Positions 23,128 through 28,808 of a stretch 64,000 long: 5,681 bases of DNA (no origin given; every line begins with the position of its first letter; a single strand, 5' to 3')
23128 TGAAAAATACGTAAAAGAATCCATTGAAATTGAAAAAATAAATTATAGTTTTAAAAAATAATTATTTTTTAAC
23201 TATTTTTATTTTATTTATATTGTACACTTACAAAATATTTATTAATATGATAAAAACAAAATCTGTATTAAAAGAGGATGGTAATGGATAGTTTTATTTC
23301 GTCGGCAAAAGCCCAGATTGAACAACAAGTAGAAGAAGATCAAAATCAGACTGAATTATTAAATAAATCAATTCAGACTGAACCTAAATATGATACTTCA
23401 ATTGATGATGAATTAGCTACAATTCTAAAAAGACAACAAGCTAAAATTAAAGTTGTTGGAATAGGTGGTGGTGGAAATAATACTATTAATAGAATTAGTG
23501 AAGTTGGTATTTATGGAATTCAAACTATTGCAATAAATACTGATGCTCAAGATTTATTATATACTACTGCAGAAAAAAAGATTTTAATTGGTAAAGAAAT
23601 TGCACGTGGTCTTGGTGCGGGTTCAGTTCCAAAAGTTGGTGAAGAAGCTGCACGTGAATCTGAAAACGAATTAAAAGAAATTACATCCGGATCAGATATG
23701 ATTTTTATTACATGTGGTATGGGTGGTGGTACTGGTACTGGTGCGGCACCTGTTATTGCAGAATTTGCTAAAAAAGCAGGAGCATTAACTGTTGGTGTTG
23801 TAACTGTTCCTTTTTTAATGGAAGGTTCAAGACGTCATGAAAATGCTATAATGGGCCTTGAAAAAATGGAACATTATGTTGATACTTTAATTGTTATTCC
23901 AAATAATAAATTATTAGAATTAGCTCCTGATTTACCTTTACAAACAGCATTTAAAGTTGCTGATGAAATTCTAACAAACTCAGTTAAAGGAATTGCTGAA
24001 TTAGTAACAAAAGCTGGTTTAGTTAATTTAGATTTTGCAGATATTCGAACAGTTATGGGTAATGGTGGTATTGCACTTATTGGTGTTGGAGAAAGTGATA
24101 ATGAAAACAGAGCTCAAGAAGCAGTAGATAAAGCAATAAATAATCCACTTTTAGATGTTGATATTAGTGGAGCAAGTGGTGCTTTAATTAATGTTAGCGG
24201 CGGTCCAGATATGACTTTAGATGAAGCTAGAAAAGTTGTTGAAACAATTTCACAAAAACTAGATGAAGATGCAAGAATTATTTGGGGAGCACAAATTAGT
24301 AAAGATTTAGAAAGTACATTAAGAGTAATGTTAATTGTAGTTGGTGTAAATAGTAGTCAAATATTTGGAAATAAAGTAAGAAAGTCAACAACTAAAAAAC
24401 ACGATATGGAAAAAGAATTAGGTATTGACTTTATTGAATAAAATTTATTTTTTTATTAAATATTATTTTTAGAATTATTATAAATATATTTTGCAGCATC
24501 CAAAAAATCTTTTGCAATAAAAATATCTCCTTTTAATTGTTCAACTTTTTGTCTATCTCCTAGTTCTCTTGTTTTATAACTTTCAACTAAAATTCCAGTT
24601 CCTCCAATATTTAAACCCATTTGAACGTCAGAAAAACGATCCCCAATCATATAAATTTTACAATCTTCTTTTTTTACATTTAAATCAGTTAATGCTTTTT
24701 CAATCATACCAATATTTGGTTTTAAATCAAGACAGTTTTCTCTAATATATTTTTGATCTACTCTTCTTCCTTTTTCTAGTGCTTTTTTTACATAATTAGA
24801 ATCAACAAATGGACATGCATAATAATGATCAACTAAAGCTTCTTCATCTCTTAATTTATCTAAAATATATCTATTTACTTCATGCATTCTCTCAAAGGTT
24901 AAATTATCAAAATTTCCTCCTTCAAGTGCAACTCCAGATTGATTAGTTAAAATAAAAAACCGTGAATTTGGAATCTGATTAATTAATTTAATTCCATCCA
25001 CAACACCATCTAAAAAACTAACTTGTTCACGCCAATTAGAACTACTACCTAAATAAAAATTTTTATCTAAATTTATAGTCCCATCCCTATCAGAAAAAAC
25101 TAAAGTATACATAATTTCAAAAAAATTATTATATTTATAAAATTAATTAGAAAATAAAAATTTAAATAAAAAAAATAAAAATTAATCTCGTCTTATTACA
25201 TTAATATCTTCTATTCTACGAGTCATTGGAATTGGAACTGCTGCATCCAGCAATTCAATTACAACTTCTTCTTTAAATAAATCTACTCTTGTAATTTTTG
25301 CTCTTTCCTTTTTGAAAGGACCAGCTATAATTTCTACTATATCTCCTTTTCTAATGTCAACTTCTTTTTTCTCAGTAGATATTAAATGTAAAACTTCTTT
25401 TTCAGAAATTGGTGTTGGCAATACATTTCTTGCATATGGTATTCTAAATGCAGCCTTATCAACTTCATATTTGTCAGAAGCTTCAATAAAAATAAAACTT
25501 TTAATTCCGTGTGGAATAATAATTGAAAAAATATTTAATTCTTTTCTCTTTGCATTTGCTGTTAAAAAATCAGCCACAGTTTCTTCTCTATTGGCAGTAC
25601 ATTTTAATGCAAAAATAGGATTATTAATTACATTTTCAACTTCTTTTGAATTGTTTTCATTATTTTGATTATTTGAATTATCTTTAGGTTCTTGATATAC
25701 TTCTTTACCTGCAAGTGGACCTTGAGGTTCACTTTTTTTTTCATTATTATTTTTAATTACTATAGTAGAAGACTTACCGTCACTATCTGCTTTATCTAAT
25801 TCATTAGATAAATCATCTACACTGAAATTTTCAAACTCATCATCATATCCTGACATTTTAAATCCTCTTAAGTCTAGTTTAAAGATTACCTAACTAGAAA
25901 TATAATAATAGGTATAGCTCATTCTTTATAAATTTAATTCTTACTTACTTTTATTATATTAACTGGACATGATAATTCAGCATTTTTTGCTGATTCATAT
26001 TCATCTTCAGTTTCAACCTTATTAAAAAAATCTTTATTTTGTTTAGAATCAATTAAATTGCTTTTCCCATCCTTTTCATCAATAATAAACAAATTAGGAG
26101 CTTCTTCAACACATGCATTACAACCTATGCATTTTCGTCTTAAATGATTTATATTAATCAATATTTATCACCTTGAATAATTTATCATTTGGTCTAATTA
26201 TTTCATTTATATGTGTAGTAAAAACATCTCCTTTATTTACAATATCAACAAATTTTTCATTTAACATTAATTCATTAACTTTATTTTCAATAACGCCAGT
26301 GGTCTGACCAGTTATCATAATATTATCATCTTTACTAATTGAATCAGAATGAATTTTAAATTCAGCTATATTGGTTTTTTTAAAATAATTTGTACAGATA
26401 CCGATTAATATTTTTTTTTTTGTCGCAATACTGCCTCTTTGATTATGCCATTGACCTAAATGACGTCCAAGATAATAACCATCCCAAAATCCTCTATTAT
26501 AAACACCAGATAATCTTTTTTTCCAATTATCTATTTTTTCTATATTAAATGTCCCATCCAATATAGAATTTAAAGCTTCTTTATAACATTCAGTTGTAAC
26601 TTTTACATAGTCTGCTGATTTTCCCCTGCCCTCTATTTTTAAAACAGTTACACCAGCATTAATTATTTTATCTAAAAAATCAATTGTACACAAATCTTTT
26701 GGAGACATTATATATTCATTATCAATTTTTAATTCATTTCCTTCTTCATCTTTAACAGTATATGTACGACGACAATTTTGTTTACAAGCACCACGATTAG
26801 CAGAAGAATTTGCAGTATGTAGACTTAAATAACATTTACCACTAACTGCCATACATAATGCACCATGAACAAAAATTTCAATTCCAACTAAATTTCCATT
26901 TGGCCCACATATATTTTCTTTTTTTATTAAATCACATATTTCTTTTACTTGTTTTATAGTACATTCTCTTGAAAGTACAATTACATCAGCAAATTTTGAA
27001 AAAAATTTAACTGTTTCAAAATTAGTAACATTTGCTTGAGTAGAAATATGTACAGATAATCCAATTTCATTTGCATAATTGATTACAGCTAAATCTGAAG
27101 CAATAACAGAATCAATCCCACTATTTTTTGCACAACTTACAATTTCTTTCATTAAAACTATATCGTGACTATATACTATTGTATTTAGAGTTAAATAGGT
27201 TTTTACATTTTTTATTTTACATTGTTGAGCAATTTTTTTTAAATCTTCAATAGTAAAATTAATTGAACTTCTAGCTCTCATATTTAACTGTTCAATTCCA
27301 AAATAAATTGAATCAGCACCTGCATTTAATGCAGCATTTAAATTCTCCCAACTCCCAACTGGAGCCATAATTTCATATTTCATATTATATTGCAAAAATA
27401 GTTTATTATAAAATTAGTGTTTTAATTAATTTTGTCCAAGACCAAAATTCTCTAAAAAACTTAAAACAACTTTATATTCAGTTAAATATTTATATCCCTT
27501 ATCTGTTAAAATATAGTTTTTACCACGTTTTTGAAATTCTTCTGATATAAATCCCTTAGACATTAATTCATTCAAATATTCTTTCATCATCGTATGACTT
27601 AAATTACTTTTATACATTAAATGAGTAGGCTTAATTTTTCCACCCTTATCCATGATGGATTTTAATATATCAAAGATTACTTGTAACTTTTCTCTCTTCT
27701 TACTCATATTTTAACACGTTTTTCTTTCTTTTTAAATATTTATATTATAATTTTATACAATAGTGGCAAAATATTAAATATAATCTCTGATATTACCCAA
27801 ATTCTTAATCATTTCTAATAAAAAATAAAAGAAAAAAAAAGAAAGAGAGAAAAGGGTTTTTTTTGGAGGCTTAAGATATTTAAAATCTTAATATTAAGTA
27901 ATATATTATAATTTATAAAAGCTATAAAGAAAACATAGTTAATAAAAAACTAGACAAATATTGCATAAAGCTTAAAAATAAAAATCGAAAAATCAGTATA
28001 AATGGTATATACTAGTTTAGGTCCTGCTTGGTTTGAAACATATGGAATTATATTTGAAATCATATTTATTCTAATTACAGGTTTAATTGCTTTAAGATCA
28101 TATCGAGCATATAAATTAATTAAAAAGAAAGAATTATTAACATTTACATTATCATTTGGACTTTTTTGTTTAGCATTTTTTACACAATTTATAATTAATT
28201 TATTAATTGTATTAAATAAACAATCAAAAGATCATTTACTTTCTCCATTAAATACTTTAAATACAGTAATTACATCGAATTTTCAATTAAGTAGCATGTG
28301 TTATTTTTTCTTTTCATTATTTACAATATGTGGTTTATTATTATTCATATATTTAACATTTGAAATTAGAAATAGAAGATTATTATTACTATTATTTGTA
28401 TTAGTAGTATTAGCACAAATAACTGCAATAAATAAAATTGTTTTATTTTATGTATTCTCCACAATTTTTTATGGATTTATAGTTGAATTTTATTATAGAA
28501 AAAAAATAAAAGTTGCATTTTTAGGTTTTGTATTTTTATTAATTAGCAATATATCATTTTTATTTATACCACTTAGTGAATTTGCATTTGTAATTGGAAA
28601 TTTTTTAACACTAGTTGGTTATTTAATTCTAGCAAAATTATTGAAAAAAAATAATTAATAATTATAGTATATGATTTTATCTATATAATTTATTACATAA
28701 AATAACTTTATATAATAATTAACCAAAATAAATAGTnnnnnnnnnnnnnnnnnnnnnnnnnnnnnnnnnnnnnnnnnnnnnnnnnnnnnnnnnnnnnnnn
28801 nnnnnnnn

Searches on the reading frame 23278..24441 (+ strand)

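Call 8: search_protein_families(library=pfam, proteins=[window:23278-24441:+], max_evalue=0.001)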
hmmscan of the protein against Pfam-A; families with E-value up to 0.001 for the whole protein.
window:23278-24441:+ (387 aa): 2 families
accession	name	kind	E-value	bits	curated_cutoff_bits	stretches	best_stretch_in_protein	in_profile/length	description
PF00091.31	Tubulin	-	1.9e-47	162.5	33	1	56-215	1-188/190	Tubulin/FtsZ family, GTPase domain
PF12327.13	FtsZ_C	-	4.3e-35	120.3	27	1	264-357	1-94/95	FtsZ family, C-terminal domain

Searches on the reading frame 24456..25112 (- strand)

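Call 8: search_protein_families(library=pfam, proteins=[window:24456-25112:-], max_evalue=0.001)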
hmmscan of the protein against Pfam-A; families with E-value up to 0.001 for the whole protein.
window:24456-25112:- (218 aa): 2 families
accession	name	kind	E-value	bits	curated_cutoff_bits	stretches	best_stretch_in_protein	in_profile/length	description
PF13242.12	Hydrolase_like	-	4.2e-10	39.8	22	1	131-205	4-74/75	HAD-hyrolase-like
PF13419.12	HAD_2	-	0.00014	22.5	23.8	1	122-171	126-173/178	Haloacid dehalogenase-like hydrolase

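Call 51: search_protein_families(library=ncbifam, proteins=[window:24456-25112:-], max_evalue=0.001)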
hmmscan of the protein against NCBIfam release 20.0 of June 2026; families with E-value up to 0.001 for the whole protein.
window:24456-25112:- (218 aa): 12 families
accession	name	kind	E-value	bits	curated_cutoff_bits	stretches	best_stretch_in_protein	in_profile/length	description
NF006506.0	PRK08942.1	equivalog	1.1e-23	83.7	178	1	3-213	4-180/182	D-glycero-beta-D-manno-heptose 1,7-bisphosphate 7-phosphatase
TIGR01656.1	Histidinol-ppas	subfamily_domain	5.1e-20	71.9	84.15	1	4-173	2-142/149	histidinol-phosphate phosphatase domain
TIGR00213.1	GmhB_yaeD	subfamily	5e-16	58.9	149.6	1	5-169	4-142/176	D-glycero-beta-D-manno-heptose 1,7-bisphosphate 7-phosphatase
TIGR01662.1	HAD-SF-IIIA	subfamily_domain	4.6e-15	55.9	44.6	1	4-178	2-140/141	HAD-IIIA family hydrolase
NF050049.1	HBPPhtaseGmhB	domain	9.6e-15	54.8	250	2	5-110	6-100/171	D-glycero-alpha-D-manno-heptose-1,7-bisphosphate 7-phosphatase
NF003937.0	PRK05446.1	equivalog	3.7e-10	39.3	443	1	4-178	5-150/355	bifunctional histidinol-phosphatase/imidazoleglycerol-phosphate dehydratase HisB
TIGR01261.1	hisB_Nterm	equivalog_domain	8.7e-10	38.3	140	1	119-177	91-147/161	histidinol-phosphatase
NF005264.0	PRK06769.1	equivalog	1.7e-09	37.7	217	1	124-213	86-174/175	HAD-IIIA family hydrolase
TIGR01460.1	HAD-SF-IIA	subfamily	1e-05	25.5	100.15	1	131-178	197-245/246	HAD-IIA family hydrolase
TIGR01549.1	HAD-SF-IA-v1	subfamily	0.00046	20.6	23.3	0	123-170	106-149/149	HAD-IA family hydrolase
TIGR01668.1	YqeG_hyp_ppase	hypoth_equivalog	0.00069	19.2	89.1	1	130-180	90-139/170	YqeG family HAD IIIA-type phosphatase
NF009804.0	PRK13288.1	equivalog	0.00089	18.8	218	0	129-200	136-201/215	pyrophosphatase PpaX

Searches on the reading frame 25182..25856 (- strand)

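Call 8: search_protein_families(library=pfam, proteins=[window:25182-25856:-], max_evalue=0.001)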
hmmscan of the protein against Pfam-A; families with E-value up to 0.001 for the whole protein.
window:25182-25856:- (224 aa): 2 families
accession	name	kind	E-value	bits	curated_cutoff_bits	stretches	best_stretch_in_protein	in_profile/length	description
PF03439.18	Spt5-NGN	-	1.8e-16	60.3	22.4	1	81-159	2-84/84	Early transcription elongation factor of RNA pol II, NGN section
PF00467.35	KOW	-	9.4e-06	25.7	22.3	1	170-201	1-32/32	KOW motif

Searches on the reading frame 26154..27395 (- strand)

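Call 8: search_protein_families(library=pfam, proteins=[window:26154-27395:-], max_evalue=0.001)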
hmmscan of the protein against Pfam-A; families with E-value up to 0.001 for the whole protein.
window:26154-27395:- (413 aa): 1 family
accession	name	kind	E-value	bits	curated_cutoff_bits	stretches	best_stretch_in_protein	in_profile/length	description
PF01136.24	Peptidase_U32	-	2.9e-66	223.5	22.4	1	83-311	5-230/233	Peptidase family U32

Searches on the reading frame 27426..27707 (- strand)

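Call 8: search_protein_families(library=pfam, proteins=[window:27426-27707:-], max_evalue=0.001)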
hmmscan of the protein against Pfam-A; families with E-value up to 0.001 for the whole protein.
window:27426-27707:- (93 aa): 3 families
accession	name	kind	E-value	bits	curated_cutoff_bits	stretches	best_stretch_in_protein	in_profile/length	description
PF14947.12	HTH_45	-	1.4e-19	70.3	25.5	1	4-81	1-72/77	Winged helix-turn-helix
PF14277.12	DUF4364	-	0.00012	22.3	26.9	1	36-79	31-74/162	Domain of unknown function (DUF4364)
PF03501.21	S10_plectin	-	0.00026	21.5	26.9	1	42-78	41-77/93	Plectin/S10 domain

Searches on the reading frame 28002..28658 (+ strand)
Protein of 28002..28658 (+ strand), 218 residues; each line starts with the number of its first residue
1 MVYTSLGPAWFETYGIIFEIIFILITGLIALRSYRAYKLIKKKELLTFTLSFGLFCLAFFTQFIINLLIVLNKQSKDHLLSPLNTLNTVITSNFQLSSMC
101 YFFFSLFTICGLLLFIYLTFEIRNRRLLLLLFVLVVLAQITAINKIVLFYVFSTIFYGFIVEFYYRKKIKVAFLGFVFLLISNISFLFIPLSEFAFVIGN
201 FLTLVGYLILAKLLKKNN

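Call 8: search_protein_families(library=pfam, proteins=[window:28002-28658:+], max_evalue=0.001)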
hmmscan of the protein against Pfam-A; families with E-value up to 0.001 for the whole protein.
window:28002-28658:+ (218 aa): 1 family
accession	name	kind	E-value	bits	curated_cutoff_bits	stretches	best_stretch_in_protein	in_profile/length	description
PF24365.1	DUF7521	-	0.0005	20.8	27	1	17-70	3-56/82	Family of unknown function (DUF7521)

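Call 51: search_protein_families(library=ncbifam, proteins=[window:28002-28658:+], max_evalue=0.001)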
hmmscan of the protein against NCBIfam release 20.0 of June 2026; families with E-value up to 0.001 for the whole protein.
window:28002-28658:+ (218 aa): 0 families
